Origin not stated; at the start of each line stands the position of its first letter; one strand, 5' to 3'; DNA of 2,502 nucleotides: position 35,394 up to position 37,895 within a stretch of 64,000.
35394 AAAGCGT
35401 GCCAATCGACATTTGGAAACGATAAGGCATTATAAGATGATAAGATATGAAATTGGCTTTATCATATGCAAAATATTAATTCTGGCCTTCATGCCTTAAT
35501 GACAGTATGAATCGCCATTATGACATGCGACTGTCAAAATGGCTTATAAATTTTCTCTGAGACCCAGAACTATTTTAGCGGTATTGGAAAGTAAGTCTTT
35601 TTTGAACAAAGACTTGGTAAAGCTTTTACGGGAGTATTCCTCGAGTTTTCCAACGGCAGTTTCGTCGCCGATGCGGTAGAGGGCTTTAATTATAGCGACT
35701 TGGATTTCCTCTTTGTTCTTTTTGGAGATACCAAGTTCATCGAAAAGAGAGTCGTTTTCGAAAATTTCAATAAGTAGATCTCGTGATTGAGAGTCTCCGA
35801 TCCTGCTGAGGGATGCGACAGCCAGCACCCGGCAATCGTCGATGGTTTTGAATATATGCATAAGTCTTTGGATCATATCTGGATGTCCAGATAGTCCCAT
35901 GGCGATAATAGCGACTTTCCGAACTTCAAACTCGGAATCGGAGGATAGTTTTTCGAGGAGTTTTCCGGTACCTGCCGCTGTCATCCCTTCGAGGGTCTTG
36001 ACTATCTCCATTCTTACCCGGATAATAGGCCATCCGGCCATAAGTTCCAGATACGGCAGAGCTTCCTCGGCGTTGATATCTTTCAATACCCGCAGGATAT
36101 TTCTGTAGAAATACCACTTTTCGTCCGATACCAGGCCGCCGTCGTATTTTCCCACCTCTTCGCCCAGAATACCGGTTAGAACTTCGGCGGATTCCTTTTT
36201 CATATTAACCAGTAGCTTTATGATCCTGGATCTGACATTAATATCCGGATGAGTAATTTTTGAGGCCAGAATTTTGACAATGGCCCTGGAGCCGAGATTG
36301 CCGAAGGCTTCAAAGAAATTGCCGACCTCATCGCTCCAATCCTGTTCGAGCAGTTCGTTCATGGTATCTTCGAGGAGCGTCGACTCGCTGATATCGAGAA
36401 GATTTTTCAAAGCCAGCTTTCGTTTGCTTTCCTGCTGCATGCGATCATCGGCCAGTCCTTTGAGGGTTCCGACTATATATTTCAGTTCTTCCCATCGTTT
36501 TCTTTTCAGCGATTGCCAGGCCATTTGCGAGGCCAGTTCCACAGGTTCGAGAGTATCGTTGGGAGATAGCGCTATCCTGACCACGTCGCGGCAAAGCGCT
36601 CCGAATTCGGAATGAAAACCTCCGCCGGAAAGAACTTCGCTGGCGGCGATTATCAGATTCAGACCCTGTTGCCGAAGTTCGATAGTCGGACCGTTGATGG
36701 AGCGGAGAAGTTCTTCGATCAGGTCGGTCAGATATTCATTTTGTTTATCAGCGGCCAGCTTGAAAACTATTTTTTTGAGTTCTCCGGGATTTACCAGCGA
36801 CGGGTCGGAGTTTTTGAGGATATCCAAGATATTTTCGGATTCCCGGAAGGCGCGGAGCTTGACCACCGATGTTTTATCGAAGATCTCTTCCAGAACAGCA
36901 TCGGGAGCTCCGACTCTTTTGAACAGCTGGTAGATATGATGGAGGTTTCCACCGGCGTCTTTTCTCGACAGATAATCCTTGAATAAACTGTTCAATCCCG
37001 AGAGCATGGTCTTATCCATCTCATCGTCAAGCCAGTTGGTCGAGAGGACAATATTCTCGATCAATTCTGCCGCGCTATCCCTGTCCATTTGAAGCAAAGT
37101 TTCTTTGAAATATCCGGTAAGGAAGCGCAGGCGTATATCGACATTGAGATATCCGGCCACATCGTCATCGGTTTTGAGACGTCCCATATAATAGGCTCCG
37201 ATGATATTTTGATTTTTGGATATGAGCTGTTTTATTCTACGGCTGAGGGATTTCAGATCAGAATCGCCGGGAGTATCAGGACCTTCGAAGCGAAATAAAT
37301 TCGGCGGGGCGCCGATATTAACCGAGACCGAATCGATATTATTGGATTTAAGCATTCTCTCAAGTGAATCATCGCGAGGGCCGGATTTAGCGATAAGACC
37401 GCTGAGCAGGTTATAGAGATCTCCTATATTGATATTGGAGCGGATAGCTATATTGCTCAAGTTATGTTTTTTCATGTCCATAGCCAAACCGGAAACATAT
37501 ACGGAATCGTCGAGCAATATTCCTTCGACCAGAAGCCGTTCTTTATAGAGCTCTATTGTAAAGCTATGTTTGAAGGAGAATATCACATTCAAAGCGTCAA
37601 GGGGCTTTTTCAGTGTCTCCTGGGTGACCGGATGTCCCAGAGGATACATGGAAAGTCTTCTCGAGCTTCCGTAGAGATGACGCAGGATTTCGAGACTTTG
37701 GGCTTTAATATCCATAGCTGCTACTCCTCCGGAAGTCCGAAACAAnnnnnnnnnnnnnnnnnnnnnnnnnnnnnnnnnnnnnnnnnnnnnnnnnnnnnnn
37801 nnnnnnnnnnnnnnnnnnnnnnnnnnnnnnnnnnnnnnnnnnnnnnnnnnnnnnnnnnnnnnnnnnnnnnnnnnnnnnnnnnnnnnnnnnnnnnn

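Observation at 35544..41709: Operon-like trio: Omp85-barrel fused to a periplasmic HExxH domain and TolB-like propeller, a BamB-like propeller, and a 720-aa HEAT-repeat protein, immediately upstream of the sHsp/DnaK/DnaJ block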

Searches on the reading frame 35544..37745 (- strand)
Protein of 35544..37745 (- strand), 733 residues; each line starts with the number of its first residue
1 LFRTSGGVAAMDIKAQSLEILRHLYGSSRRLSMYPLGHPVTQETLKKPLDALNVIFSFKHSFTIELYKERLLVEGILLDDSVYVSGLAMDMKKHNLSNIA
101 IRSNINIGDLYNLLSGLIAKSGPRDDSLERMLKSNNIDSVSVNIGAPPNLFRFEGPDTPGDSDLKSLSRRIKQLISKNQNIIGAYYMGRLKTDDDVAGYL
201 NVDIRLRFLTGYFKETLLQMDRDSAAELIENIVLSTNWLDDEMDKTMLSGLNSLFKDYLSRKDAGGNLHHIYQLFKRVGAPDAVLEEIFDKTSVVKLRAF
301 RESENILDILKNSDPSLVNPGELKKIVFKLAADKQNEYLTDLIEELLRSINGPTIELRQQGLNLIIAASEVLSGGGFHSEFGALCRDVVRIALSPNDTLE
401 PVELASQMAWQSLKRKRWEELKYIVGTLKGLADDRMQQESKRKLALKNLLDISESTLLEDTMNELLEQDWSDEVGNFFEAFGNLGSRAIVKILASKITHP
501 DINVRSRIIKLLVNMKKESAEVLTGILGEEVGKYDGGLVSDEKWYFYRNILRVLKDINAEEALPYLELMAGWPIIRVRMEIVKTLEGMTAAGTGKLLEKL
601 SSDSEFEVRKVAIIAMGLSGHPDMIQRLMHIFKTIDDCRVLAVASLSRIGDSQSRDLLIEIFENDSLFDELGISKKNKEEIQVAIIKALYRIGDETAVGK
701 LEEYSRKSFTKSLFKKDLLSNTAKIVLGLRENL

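Call 4: search_protein_families(library=pfam, proteins=[window:35544-37745:-], max_evalue=0.1)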
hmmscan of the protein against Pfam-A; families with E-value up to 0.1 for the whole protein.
window:35544-37745:- (733 aa): 4 families
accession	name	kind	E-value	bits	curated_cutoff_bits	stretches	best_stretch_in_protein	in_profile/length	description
PF13646.12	HEAT_2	-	3.3e-21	75.8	27.7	2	595-666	3-75/88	HEAT repeats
PF03130.22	HEAT_PBS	-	4.7e-07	30.1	20.9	0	640-663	3-26/27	PBS lyase HEAT-like repeat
PF01347.28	Vitellogenin_N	-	3.1e-05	23.2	24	1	598-667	469-544/590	Lipoprotein amino terminal region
PF02985.28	HEAT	-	0.0071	16.9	23.5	0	596-617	4-25/31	HEAT repeat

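Call 5: search_protein_families(library=ncbifam, proteins=[window:35544-37745:-], max_evalue=0.1)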
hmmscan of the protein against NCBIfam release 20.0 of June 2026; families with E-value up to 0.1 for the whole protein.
window:35544-37745:- (733 aa): 2 families
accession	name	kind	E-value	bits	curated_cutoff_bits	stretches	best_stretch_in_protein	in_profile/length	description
NF045915.1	PhycobilmeDegNblB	equivalog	1.2e-09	38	300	2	478-522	151-195/214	phycobilisome degradation protein NblB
NF058502.1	phyc_lyase_CpcE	equivalog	3e-05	23.6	330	1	479-619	64-206/260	C-phycocyanin alpha-cysteine-84 phycocyanobilin lyase subunit CpcE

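Call 52: search_solved_structures(query=window:35544-37745:-, max_evalue=1)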
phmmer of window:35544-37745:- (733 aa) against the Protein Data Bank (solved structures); distinct sequences matched with E-value up to 1: 14.
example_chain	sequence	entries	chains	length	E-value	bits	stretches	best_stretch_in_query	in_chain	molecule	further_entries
9sah_A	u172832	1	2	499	2.2e-07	32.9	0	599-666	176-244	E4-NB2 synthetic fusion protein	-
4zv6_A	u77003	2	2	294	7.4e-05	24.5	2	539-664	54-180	AlphaRep-7 | alpha-Rep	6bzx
5n3u_A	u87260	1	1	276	0.00023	22.8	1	476-627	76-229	Phycocyanobilin lyase subunit alpha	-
6gwc_C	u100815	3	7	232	0.00026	22.6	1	597-668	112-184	iE5 ALPHAREP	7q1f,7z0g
4xl5_C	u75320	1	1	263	0.00036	22.2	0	578-658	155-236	bGFP-A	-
9rhz_A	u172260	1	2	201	0.0049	18.5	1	599-673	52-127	ALPHAREP bE5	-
8aw4_A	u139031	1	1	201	0.017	16.7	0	598-661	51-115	ALPHAREP bB-E3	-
6gwd_G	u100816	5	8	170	0.033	15.7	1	597-672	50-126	iiH5 ALPHAREP | iih5 Alpha Repeating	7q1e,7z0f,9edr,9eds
3ltm_A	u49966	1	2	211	0.036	15.6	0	601-665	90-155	Alpha-Rep4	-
5dcq_A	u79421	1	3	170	0.058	14.9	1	597-664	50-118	artificial repeat proteins (alphaREP3)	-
8aw4_B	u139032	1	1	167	0.13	13.8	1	596-665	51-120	ALPHAREP bGFPD-YY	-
7p0h_A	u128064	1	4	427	0.18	13.3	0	599-665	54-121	Helicobacter pylori ComF fused to an artificial alphaREP crystallization helper (named B2)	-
6veh_A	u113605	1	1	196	0.19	13.2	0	599-664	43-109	HEAT repeat domain-containing protein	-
9t1m_A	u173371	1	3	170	0.72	11.3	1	599-667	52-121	Alpha Rep E4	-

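Call 62: find_homologous_proteins(query=window:35544-37715:-, max_evalue=0.001)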
Query window:35544-37715:- (723 aa): 43 proteins with E <= 0.001 among 8000 candidates.
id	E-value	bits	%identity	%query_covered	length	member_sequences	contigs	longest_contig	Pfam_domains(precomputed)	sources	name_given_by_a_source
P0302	0.0e+0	1573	100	100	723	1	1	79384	PF03130.23,PF13646.13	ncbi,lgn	-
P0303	9.9e-279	944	59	100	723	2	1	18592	PF03130.23,PF13646.13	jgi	jgi:HEAT repeat protein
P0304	2.5e-278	943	58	99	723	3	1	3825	PF02985.29,PF03130.23,PF13646.13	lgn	-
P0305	2.0e-275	934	57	99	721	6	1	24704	PF03130.23,PF13646.13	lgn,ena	-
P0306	2.4e-273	927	56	99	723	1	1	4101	PF03130.23,PF13646.13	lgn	-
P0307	3.4e-273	926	57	99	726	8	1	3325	PF03130.23,PF13646.13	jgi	jgi:HEAT repeat protein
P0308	5.9e-272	922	57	99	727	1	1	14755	PF03130.23,PF13646.13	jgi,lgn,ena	-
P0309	9.0e-270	915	57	99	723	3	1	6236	PF03130.23,PF13646.13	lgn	-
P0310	1.3e-268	911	57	99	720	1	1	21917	PF02985.29,PF13646.13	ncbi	ncbi:MAG: HEAT repeat domain-containing protein [candidate division Zixibacteria bacterium]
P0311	2.7e-268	910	57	100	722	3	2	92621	PF03130.23,PF13646.13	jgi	-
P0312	2.6e-267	907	58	100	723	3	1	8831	PF03130.23,PF13646.13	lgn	-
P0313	5.6e-267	906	56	99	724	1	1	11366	PF03130.23,PF13646.13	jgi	jgi:HEAT repeat protein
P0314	3.2e-266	903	57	99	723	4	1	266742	PF02985.29,PF03130.23,PF13646.13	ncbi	-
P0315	2.5e-265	900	56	99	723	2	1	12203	PF02985.29,PF03130.23,PF13646.13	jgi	-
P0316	2.5e-265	900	56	99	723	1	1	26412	PF03130.23,PF13646.13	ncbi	-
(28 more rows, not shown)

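Call 82: predict_structure(alignment_id=A2)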
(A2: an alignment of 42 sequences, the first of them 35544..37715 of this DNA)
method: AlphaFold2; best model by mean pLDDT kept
length: 723 residues; sequences in the alignment: 42
mean_pLDDT: 85.5   pTM: 0.55
mean pLDDT of the five models: 85.5, 83.6, 83.1, 82.2, 78.8
residues with pLDDT >= 90: 294; 70-90: 377; 50-70: 39; < 50: 13
segments of 3 or more residues with pLDDT < 50: 144-153, 721-723
pLDDT, mean of each block of 10 residues (from residue 1): 87 91 77 89 91 90 87 91 93 92 90 84 91 84 46 63 85 88 86 86 88 83 76 76 85 68 77 75 70 80 81 90 84 91 88 94 91 94 87 95 93 93 89 93 89 78 77 81 87 85 86 91 78 90 91 91 90 89 90 93 93 93 93 94 94 90 87 93 91 83 66 79 42
secondary structure, 60 per line:
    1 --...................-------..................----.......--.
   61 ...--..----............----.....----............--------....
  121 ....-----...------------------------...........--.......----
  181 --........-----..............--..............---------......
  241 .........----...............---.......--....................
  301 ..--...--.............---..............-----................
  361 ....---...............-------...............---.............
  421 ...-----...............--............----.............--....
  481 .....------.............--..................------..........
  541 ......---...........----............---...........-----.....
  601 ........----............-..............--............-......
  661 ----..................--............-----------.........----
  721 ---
elements in order (helices of 4 or more, strands of 3 or more residues): H3-21 H29-46 E51-57 E60-63 H72-83 E88-92 H97-108 H117-124 E130-132 H157-167 H170-176 H183-190 H196-209 H212-225 H235-249 H254-268 H272-278 H281-302 H310-322 H326-339 H345-364 H368-382 H390-404 H408-423 H429-443 H446-457 H462-474 H477-485 H492-504 H507-524 H531-546 H550-560 H565-576 H580-590 H596-608 H613-624 H626-639 H642-653 H655-660 H665-682 H685-696 H708-716

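Call 84: fold_search(model_id=the predicted structure, library=pdb)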
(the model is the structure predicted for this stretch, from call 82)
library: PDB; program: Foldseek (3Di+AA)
matches with E <= 10: 1491; with E <= 0.001: 235
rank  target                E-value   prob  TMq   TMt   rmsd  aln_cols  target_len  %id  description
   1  8uwb_D                1.4e-06  1.00  0.21  0.24  19.1       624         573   15  Crystal structure of PP2A PPP2R1A-PPP2CA-PPP2R5E phosphatase. (released 2024-04-17)
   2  1b3u_A                2.0e-06  1.00  0.21  0.23  18.2       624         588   14  CRYSTAL STRUCTURE OF CONSTANT REGULATORY DOMAIN OF HUMAN PP2A, PR65ALPHA (released 1999-04-12)
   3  6fsq                  3.0e-06  1.00  0.21  0.37  23.1       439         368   16  Structure of A3_bGFPD, an artificial bi-domain protein based on two different alphaRep domains : A3 and a GFP binding do (released 2018-08-08)
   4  2pf4_B                4.2e-06  1.00  0.21  0.26  20.5       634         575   14  Crystal structure of the full-length simian virus 40 small t antigen complexed with the protein phosphatase 2A Aalpha  (released 2007-08-07)
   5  6en4_C                6.2e-06  1.00  0.25  0.22  24.1       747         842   13  SF3b core in complex with a splicing modulator (released 2018-06-20)
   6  7z8v_D                6.7e-06  1.00  0.23  0.16  19.9       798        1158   14  CAND1-SCF-SKP2 (SKP1deldel) CAND1 engaged SCF rocked (released 2023-04-19)
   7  7zbw_D                7.6e-06  1.00  0.21  0.19  18.7       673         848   14  CAND1-SCF-SKP2 CAND1 rolling-2 SCF engaged (released 2023-04-19)
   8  7evn_C                1.0e-05  1.00  0.25  0.23  23.7       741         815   14  The cryo-EM structure of the DDX42-SF3b complex (released 2022-08-03)
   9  8g4j_B                1.0e-05  1.00  0.18  0.27  13.9       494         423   14  Crystal structure of Cavia porcellus (guinea pig) importin-alpha 1 in cargo-free state (released 2023-02-22)
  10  4zv6_A                1.4e-05  1.00  0.25  0.54  11.5       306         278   21  Crystal structure of the artificial alpharep-7 octarellinV.1 complex (released 2016-05-25)
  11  2pkg_A                1.4e-05  1.00  0.20  0.24  18.5       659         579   14  Structure of a complex between the A subunit of protein phosphatase 2A and the small t antigen of SV40 (released 2007-05-15)
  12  6bzx_A                1.4e-05  1.00  0.24  0.54  11.6       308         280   20  Structure of the artificial complex alpha-Rep/Octarellin V.1 crystallized by counter diffusion in a capillary (released 2019-01-09)
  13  7z8r_D                1.6e-05  1.00  0.23  0.16  19.8       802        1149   14  CAND1-CUL1-RBX1 (released 2023-04-19)
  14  4rv1_D                1.6e-05  1.00  0.16  0.25  18.4       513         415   15  Crystal Structure of Engineered Protein. Northeast Structural Genomics Consortium (NESG) Target OR497. (released 2014-12-10)
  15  5hdt_A                1.8e-05  1.00  0.21  0.15  23.3       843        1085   11  Human cohesin regulator Pds5B bound to a Wapl peptide (released 2016-03-09)
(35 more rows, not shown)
